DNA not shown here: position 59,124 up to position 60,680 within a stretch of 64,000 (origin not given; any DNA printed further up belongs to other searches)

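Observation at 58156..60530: Two translationally coupled acyl-CoA dehydrogenase genes, both lacking the canonical YEG catalytic glutamate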

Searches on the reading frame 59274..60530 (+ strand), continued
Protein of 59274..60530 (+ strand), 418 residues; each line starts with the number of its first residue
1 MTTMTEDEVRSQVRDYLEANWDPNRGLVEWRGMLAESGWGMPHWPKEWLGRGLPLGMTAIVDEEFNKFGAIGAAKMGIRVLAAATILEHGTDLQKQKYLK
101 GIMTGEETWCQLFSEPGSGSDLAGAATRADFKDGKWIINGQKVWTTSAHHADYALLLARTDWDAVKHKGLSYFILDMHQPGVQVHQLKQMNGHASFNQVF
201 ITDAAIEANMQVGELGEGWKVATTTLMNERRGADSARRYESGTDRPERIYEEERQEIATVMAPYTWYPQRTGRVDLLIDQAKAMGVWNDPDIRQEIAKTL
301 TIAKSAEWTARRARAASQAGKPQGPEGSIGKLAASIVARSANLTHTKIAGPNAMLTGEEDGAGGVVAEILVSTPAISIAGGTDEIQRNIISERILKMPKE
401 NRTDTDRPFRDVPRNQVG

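Call 27: find_encoding_contigs(protein=P0011, flank=8000, max_places=1)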
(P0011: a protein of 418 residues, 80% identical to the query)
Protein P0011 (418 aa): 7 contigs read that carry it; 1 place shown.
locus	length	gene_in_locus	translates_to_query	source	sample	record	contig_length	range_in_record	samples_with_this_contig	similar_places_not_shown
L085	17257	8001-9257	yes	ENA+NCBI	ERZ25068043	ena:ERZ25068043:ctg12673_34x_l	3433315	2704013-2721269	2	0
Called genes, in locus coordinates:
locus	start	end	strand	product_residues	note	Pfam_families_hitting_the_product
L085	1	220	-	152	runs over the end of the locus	PF07366:SnoaL (weak), PF12680:SnoaL_2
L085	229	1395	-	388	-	PF02771:Acyl-CoA_dh_N, PF02770:Acyl-CoA_dh_M, PF00441:Acyl-CoA_dh_1, PF08028:Acyl-CoA_dh_2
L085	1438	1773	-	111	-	PF24348:DUF7508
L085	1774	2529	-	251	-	PF00378:ECH_1, PF16113:ECH_2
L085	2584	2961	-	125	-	-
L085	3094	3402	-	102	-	PF03992:ABM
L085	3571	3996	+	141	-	PF01641:SelR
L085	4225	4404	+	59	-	-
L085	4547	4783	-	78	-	PF16762:RHH_6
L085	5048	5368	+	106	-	PF07978:NIPSNAP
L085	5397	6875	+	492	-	PF11794:HpaB_N, PF03241:HpaB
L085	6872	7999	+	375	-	PF02771:Acyl-CoA_dh_N, PF02770:Acyl-CoA_dh_M, PF00441:Acyl-CoA_dh_1, PF08028:Acyl-CoA_dh_2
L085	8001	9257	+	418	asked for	PF02771:Acyl-CoA_dh_N, PF02770:Acyl-CoA_dh_M, PF00441:Acyl-CoA_dh_1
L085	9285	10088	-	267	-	PF03781:FGE-sulfatase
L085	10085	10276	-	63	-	-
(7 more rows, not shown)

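Call 28: find_encoding_contigs(protein=P0079, flank=8000, max_places=2)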
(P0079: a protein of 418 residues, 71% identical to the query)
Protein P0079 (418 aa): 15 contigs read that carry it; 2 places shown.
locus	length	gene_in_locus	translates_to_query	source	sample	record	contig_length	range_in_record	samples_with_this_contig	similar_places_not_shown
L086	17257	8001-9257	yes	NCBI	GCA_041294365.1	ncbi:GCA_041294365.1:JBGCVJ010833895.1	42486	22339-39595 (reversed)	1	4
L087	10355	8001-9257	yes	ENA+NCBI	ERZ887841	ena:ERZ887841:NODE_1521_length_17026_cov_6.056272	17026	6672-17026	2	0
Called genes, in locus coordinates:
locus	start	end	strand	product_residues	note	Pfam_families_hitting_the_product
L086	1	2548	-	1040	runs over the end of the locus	PF00873:ACR_tran, PF03176:MMPL (weak)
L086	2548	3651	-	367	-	PF25917:BSH_RND (weak), PF25973:BSH_CzcB, PF25954:Beta-barrel_RND_2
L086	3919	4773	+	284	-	PF02569:Pantoate_ligase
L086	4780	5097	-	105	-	-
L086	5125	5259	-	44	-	-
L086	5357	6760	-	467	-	PF01425:Amidase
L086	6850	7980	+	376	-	PF02771:Acyl-CoA_dh_N, PF02770:Acyl-CoA_dh_M, PF00441:Acyl-CoA_dh_1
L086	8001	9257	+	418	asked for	PF02771:Acyl-CoA_dh_N, PF02770:Acyl-CoA_dh_M, PF00441:Acyl-CoA_dh_1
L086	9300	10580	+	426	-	PF00202:Aminotran_3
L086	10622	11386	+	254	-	PF00881:Nitroreductase, PF28600:Nitroreductase_C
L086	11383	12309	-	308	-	PF00487:FA_desaturase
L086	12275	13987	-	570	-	PF02538:Hydantoinase_B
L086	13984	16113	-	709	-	PF05378:Hydant_A_N, PF01968:Hydantoinase_A, PF19278:Hydant_A_C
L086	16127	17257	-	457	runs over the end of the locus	PF00202:Aminotran_3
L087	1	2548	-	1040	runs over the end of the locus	PF00873:ACR_tran, PF03176:MMPL (weak)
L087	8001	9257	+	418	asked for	PF02771:Acyl-CoA_dh_N, PF02770:Acyl-CoA_dh_M, PF00441:Acyl-CoA_dh_1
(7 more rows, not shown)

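Call 38: predict_structure(alignment_id=A1)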
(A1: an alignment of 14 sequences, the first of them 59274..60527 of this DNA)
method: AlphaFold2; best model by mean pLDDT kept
length: 418 residues; sequences in the alignment: 14
mean_pLDDT: 64.7   pTM: 0.59
mean pLDDT of the five models: 64.7, 62.3, 59.1, 56.6, 53.2
residues with pLDDT >= 90: 72; 70-90: 130; 50-70: 82; < 50: 134
segments of 3 or more residues with pLDDT < 50: 115-125, 188-195, 217-240, 263-273, 320-329, 352-418
pLDDT, mean of each block of 10 residues (from residue 1): 80 96 92 93 91 87 90 72 81 91 85 51 58 86 62 82 65 88 64 52 87 60 37 39 76 76 38 60 83 84 66 58 48 55 62 34 25 28 33 32 31 32
secondary structure, 60 per line:
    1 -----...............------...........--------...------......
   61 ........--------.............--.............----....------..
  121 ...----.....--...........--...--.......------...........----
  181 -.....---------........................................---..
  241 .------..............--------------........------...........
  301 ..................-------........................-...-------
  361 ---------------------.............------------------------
elements in order: H6-20 H27-37 H55-68 H77-89 H92-104 E109-112 H119-123 E128-132 E135-145 E153-159 H166-169 E170-176 E182-186 E196-207 E211-214 H215-235 H248-261 H276-283 H290-318 H326-349 H382-394
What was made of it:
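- The P2 model is poor (pLDDT 64.7, below 50 around residues 217-240 and 352-418; call 38), so the geometry around E229 is not verified.
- Tried and rejected: AlphaFold2 of P2 with a 14-sequence alignment gave a poor model (pLDDT 64.7, call 38).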

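Call 40: find_encoding_contigs(protein=P0025, flank=7000, max_places=1)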
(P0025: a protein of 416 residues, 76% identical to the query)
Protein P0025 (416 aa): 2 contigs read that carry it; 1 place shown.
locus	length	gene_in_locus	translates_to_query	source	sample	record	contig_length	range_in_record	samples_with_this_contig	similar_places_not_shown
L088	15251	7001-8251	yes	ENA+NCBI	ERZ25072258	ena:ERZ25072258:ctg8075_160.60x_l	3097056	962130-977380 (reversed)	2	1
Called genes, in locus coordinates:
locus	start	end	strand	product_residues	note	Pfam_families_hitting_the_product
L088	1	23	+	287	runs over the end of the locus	PF02668:TauD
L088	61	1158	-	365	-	PF09566:RE_SacI_N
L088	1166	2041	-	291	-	PF02086:MethyltransfD12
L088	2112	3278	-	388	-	PF02771:Acyl-CoA_dh_N, PF02770:Acyl-CoA_dh_M, PF00441:Acyl-CoA_dh_1, PF08028:Acyl-CoA_dh_2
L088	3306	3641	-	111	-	PF24348:DUF7508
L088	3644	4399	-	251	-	PF00378:ECH_1, PF16113:ECH_2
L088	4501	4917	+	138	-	PF22636:FlK, PF03061:4HBT (weak)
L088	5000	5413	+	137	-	PF01641:SelR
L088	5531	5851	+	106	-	PF07978:NIPSNAP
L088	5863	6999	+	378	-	PF02771:Acyl-CoA_dh_N, PF02770:Acyl-CoA_dh_M, PF00441:Acyl-CoA_dh_1, PF08028:Acyl-CoA_dh_2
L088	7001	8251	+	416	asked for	PF02771:Acyl-CoA_dh_N, PF02770:Acyl-CoA_dh_M, PF00441:Acyl-CoA_dh_1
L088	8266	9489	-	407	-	PF00291:PALP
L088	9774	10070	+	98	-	-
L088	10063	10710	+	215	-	-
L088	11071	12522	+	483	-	PF07364:DUF1485, PF07171:MlrC_C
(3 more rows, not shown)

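Call 41: find_encoding_contigs(protein=P0054, flank=7000, max_places=1)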
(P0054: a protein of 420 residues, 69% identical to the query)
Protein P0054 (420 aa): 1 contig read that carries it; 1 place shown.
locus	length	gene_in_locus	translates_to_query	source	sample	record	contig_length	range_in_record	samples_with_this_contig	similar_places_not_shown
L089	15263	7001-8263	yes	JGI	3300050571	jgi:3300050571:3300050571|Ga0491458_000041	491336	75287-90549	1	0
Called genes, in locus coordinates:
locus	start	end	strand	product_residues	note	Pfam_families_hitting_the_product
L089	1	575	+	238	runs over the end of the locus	PF02571:CbiJ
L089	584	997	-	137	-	PF04828:GFA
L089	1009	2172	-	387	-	PF01425:Amidase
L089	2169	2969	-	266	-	PF05721:PhyH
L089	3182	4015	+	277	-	PF00106:adh_short, PF13561:adh_short_C2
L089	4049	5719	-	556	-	PF00501:AMP-binding, PF13193:AMP-binding_C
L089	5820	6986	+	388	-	PF02771:Acyl-CoA_dh_N, PF02770:Acyl-CoA_dh_M, PF00441:Acyl-CoA_dh_1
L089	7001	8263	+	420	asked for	PF02771:Acyl-CoA_dh_N (faint), PF02770:Acyl-CoA_dh_M, PF00441:Acyl-CoA_dh_1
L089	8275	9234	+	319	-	PF20434:BD-FAE, PF07859:Abhydrolase_3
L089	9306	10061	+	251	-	PF00561:Abhydrolase_1, PF12146:Hydrolase_4, PF12697:Abhydrolase_6, PF03096:Ndr (faint)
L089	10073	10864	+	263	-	PF00378:ECH_1, PF16113:ECH_2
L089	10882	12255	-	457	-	PF13103:TonB_2, PF03544:TonB_C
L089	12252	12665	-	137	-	PF02472:ExbD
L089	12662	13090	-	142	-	PF02472:ExbD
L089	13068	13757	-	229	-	PF01618:MotA_ExbB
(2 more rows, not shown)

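Call 42: find_encoding_contigs(protein=P0084, flank=7000, max_places=1)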
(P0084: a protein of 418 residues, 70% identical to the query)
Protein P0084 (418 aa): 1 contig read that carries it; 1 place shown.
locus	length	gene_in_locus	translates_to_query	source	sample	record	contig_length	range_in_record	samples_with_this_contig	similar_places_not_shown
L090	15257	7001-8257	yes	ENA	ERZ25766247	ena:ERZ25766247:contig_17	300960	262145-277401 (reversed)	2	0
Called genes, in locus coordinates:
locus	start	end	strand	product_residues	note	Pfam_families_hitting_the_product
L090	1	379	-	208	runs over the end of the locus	-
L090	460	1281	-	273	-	PF13340:DUF4096, PF01609:DDE_Tnp_1, PF13586:DDE_Tnp_1_2 (weak)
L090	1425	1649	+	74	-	-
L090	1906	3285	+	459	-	PF05598:DUF772, PF01609:DDE_Tnp_1, PF13751:DDE_Tnp_1_6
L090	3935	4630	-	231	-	PF06283:ThuA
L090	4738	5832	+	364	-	PF00296:Bac_luciferase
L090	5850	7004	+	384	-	PF02771:Acyl-CoA_dh_N, PF02770:Acyl-CoA_dh_M, PF00441:Acyl-CoA_dh_1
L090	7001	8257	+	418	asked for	PF02771:Acyl-CoA_dh_N (weak), PF02770:Acyl-CoA_dh_M, PF00441:Acyl-CoA_dh_1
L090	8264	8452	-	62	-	-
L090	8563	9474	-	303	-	PF00701:DHDPS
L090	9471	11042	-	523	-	PF01144:CoA_trans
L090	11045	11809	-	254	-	PF00378:ECH_1, PF16113:ECH_2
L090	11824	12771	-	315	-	PF00248:Aldo_ket_red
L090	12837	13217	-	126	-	PF01042:Ribonuc_L-PSP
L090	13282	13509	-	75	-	-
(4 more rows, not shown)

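Call 43: find_encoding_contigs(protein=P0085, flank=7000, max_places=1)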
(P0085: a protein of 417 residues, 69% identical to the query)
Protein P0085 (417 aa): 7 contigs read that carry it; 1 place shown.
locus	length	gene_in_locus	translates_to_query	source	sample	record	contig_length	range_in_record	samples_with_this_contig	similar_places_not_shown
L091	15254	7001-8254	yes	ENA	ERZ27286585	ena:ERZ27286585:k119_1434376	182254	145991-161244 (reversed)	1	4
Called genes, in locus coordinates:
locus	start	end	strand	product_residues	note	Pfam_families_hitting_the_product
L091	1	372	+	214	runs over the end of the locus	PF09976:TPR_21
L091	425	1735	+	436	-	PF01011:PQQ (weak), PF13570:Beta-prop_ACSF4 (weak), PF13360:PQQ_2, PF13570:Beta-prop_ACSF4 (weak)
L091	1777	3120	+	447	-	PF00071:Ras (faint), PF00350:Dynamin_N (faint), PF01926:MMR_HSR1, PF02421:FeoB_N, PF00009:GTP_EFTU, PF01926:MMR_HSR1, PF02421:FeoB_N, PF14714:KH_dom-like, +4 more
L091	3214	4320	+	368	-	PF25917:BSH_RND (weak), PF25973:BSH_CzcB (weak), PF25984:BSH_YknX (weak), PF25954:Beta-barrel_RND_2 (faint), PF25990:Beta-barrel_YknX (weak)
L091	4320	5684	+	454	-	PF07690:MFS_1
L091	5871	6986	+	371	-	PF02771:Acyl-CoA_dh_N, PF02770:Acyl-CoA_dh_M, PF00441:Acyl-CoA_dh_1, PF08028:Acyl-CoA_dh_2 (weak)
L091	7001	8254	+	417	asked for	PF02771:Acyl-CoA_dh_N (weak), PF02770:Acyl-CoA_dh_M, PF00441:Acyl-CoA_dh_1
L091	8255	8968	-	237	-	PF00106:adh_short, PF08659:KR, PF13561:adh_short_C2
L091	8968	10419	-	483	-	PF13522:GATase_6, PF13537:GATase_7, PF00156:Pribosyltran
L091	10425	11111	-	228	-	PF02674:Colicin_V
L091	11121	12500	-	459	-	PF18073:Zn_ribbon_LapB, PF00154:RecA_N (weak), PF03796:DnaB_C (weak), PF06745:ATPase, PF13191:AAA_16 (weak), PF13481:AAA_25, PF23442:DUF7125 (weak), PF13541:ChlI (weak), +1 more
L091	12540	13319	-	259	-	PF00005:ABC_tran, PF13304:AAA_21 (faint)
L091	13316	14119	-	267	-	PF02405:MlaE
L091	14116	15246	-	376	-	PF01168:Ala_racemase_N, PF00842:Ala_racemase_C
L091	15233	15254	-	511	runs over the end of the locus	PF00772:DnaB, PF03796:DnaB_C, PF13481:AAA_25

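Call 67: search_protein_families(library=ncbifam, proteins=[L054:5308-6621:+, L054:4112-5236:+, L042:7797-9083:+, L042:6701-7825:+], max_evalue=1e-40)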
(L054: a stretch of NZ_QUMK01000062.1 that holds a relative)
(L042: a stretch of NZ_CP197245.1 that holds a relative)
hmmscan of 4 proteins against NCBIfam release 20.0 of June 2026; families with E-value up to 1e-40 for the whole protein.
L054:5308-6621:+ (438 aa): 1 family
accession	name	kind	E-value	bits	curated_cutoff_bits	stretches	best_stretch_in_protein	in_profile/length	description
TIGR03204.1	pimC_large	equivalog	3.4e-65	220.4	623.85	1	30-417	6-395/395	pimeloyl-CoA dehydrogenase large subunit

L054:4112-5236:+ (375 aa): 3 families
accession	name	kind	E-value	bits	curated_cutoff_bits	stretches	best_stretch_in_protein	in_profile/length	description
NF050027.1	acylCoADhIpdE2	equivalog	2.9e-57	194.5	450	0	186-358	142-299/311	acyl-CoA dehydrogenase IpdE2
TIGR03203.1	pimD_small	equivalog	1.7e-50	172.2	652.7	1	2-362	1-369/378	pimeloyl-CoA dehydrogenase small subunit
NF042972.1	AcrlCoAredClosAcrC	equivalog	8.2e-49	166.3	640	1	1-349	1-356/378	acryloyl-CoA reductase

L042:7797-9083:+ (429 aa): 1 family
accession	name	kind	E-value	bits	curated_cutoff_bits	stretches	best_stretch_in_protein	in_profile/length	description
TIGR03204.1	pimC_large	equivalog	5.4e-64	216.5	623.85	1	22-409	6-395/395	pimeloyl-CoA dehydrogenase large subunit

L042:6701-7825:+ (375 aa): 3 families
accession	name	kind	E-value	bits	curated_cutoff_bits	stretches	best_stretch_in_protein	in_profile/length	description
NF050027.1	acylCoADhIpdE2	equivalog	1.2e-54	186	450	0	187-357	143-298/311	acyl-CoA dehydrogenase IpdE2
TIGR03203.1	pimD_small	equivalog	3.1e-49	168.1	652.7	1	2-359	1-366/378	pimeloyl-CoA dehydrogenase small subunit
NF042972.1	AcrlCoAredClosAcrC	equivalog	3.8e-47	160.8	640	1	1-346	1-353/378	acryloyl-CoA reductase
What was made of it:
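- Tried and rejected: NCBIfam shows they are not, at 216-220 bits against a cut-off of 624 (call 67).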
